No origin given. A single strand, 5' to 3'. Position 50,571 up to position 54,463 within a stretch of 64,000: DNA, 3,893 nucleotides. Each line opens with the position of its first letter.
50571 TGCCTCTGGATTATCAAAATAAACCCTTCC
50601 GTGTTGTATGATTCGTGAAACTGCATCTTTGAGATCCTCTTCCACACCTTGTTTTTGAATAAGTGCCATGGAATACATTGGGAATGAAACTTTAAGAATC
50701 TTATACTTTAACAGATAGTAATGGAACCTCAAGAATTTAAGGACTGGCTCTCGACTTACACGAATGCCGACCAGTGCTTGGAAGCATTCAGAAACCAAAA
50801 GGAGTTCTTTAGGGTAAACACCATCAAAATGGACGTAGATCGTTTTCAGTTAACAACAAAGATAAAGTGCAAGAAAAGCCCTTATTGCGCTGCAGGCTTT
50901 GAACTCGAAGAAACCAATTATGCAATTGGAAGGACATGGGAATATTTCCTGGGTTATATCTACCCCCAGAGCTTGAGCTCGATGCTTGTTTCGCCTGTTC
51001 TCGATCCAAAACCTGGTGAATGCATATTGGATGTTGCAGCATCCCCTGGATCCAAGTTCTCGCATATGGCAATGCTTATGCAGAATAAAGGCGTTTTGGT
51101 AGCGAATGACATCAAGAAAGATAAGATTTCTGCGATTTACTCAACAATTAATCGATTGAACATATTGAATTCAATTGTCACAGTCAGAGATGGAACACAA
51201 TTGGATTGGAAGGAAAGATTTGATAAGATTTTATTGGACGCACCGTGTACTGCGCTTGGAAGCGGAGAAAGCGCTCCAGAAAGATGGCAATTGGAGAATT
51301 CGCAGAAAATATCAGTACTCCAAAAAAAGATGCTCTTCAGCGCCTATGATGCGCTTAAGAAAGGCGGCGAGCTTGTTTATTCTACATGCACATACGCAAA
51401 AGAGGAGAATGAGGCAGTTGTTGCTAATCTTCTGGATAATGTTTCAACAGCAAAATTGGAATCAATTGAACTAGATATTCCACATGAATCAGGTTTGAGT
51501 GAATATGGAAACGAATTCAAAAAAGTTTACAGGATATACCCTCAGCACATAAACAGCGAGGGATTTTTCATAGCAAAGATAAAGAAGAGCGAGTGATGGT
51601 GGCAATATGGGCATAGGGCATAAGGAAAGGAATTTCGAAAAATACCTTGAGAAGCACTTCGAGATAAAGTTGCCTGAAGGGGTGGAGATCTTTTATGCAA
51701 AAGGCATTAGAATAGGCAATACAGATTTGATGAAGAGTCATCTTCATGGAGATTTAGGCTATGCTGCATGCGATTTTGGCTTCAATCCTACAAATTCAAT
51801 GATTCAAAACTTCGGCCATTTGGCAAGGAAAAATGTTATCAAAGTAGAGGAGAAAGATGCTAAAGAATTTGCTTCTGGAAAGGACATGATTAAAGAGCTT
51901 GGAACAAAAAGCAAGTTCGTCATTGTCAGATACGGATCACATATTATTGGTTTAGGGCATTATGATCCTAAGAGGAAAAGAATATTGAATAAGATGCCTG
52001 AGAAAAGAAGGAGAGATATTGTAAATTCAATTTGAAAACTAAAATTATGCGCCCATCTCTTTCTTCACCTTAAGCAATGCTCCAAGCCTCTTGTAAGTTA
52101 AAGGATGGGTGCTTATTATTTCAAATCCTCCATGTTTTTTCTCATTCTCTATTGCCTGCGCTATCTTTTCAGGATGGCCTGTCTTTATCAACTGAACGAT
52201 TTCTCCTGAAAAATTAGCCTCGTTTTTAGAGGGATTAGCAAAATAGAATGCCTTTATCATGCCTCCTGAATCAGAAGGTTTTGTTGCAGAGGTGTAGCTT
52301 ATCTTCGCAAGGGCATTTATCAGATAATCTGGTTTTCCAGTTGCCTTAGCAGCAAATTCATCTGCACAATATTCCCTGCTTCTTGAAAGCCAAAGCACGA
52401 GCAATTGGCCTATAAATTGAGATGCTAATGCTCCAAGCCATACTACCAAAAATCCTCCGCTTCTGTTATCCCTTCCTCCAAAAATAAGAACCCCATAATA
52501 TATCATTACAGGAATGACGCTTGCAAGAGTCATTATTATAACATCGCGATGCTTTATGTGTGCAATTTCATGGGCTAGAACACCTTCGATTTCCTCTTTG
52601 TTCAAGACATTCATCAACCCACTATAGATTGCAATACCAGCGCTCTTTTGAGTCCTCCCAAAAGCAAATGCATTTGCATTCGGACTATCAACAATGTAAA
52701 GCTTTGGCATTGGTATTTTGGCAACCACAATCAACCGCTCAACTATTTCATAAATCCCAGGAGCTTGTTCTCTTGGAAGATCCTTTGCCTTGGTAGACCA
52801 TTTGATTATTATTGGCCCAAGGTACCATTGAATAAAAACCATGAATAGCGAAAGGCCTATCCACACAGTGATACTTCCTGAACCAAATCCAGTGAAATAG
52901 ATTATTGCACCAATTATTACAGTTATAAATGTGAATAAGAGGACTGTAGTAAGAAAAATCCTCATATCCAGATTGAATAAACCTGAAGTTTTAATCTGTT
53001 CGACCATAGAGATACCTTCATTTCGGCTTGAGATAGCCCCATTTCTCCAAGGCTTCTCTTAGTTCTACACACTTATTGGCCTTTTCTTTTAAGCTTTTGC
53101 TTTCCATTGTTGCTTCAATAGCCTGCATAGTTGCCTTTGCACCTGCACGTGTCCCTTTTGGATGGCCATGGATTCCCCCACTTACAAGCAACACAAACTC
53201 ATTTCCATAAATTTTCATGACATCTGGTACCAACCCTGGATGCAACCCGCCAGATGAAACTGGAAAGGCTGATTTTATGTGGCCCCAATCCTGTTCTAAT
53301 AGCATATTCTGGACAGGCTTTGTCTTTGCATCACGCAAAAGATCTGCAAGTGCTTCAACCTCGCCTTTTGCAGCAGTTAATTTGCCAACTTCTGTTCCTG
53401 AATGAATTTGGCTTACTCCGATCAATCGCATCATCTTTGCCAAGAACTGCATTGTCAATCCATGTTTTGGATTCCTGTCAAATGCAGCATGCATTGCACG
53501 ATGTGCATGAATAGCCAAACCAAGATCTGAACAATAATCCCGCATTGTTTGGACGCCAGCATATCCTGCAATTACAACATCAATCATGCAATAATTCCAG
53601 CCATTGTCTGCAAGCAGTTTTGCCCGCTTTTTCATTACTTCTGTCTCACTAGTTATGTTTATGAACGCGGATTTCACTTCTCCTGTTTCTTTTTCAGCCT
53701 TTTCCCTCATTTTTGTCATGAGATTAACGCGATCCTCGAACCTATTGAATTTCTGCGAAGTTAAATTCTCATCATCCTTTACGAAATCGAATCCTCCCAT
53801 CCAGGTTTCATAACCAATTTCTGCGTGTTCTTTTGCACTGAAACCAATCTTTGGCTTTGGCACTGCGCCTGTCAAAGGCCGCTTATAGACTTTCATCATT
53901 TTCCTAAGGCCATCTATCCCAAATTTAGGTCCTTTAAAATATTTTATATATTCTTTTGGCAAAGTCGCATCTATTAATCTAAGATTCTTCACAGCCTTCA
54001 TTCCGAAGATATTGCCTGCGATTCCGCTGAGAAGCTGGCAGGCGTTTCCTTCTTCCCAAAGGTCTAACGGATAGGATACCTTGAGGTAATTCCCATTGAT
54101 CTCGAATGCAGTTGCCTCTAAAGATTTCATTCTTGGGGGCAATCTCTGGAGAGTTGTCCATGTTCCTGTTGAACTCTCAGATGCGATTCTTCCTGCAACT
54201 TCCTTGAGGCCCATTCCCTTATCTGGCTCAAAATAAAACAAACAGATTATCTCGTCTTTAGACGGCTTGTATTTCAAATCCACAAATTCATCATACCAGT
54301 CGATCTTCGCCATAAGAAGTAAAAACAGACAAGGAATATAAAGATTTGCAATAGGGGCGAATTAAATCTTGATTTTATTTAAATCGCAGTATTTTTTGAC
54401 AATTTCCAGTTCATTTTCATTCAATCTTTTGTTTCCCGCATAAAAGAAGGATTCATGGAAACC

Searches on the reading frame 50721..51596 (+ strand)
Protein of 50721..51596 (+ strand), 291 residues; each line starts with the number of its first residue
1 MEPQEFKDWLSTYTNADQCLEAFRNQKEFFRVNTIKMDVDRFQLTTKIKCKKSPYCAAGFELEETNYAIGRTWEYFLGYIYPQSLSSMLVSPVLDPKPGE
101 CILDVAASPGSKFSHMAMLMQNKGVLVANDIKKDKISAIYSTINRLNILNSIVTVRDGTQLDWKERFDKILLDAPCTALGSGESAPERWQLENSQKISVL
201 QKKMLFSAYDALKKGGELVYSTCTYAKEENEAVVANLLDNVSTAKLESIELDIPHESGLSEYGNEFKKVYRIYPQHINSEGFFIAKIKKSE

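Call 19: search_protein_families(library=pfam, proteins=[window:50721-51596:+])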
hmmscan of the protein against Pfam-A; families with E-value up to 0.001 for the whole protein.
window:50721-51596:+ (291 aa): 4 families
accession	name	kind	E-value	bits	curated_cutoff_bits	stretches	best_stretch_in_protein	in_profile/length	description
PF01189.24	Methyltr_RsmB-F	-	1.5e-49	168.8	27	1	93-288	3-199/199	16S rRNA methyltransferase RsmB/F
PF17125.10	Methyltr_RsmF_N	-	1.1e-08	35.8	34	1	7-83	10-84/86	N-terminal domain of 16S rRNA methyltransferase RsmF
PF13847.12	Methyltransf_31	-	4.1e-06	27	27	1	98-232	3-120/145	Methyltransferase domain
PF01728.25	FtsJ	-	0.00024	21.5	24.1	1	97-236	20-151/181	FtsJ-like methyltransferase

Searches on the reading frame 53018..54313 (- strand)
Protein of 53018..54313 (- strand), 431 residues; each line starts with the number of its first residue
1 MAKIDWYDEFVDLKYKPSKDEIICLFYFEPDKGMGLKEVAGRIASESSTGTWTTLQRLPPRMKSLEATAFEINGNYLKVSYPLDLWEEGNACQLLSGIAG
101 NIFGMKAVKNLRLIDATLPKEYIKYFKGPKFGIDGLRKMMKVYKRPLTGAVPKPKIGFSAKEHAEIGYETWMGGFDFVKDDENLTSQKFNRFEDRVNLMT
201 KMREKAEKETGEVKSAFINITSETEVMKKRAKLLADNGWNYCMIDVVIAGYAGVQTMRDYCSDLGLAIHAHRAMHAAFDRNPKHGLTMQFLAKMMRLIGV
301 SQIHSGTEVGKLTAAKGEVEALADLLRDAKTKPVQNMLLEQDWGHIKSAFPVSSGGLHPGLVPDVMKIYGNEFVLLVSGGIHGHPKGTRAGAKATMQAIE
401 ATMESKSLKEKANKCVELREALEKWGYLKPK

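Call 19: search_protein_families(library=pfam, proteins=[window:53018-54313:-])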
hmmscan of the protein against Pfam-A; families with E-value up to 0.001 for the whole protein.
window:53018-54313:- (431 aa): 2 families
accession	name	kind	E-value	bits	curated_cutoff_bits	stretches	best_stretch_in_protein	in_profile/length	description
PF00016.26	RuBisCO_large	-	2.3e-83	280.3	30.1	1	132-425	1-299/299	Ribulose bisphosphate carboxylase large chain, catalytic domain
PF02788.21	RuBisCO_large_N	-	1.1e-40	139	20.7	1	9-122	1-120/120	Ribulose bisphosphate carboxylase large chain, N-terminal domain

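Call 39: search_protein_families(library=ncbifam, proteins=[window:53018-54313:-])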
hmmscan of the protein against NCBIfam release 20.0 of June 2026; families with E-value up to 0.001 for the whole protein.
window:53018-54313:- (431 aa): 6 families
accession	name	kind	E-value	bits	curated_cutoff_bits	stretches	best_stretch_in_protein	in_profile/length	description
TIGR03326.1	rubisco_III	equivalog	2.9e-174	579.9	497.45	1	9-425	1-426/426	type III ribulose-bisphosphate carboxylase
NF003252.0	PRK04208.1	subfamily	1.4e-172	574.5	438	1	5-431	12-461/468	ribulose-bisphosphate carboxylase large subunit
NF010002.0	PRK13475.1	equivalog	1.6e-68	231.4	489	1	20-425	22-440/459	ribulose-bisphosphate carboxylase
NF007095.0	PRK09549.1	equivalog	1.2e-64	218.4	409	1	27-428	8-404/407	2,3-diketo-5-methylthiopentyl-1-phosphate enolase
NF042437.1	OxoIsoapPDcar_OiaX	equivalog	2e-52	178.4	700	1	73-426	72-412/412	3-oxo-isoapionate-4-phosphate decarboxylase OiaX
TIGR03332.1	salvage_mtnW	equivalog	3.6e-52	177.3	513.6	1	90-426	83-407/407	2,3-diketo-5-methylthiopentyl-1-phosphate enolase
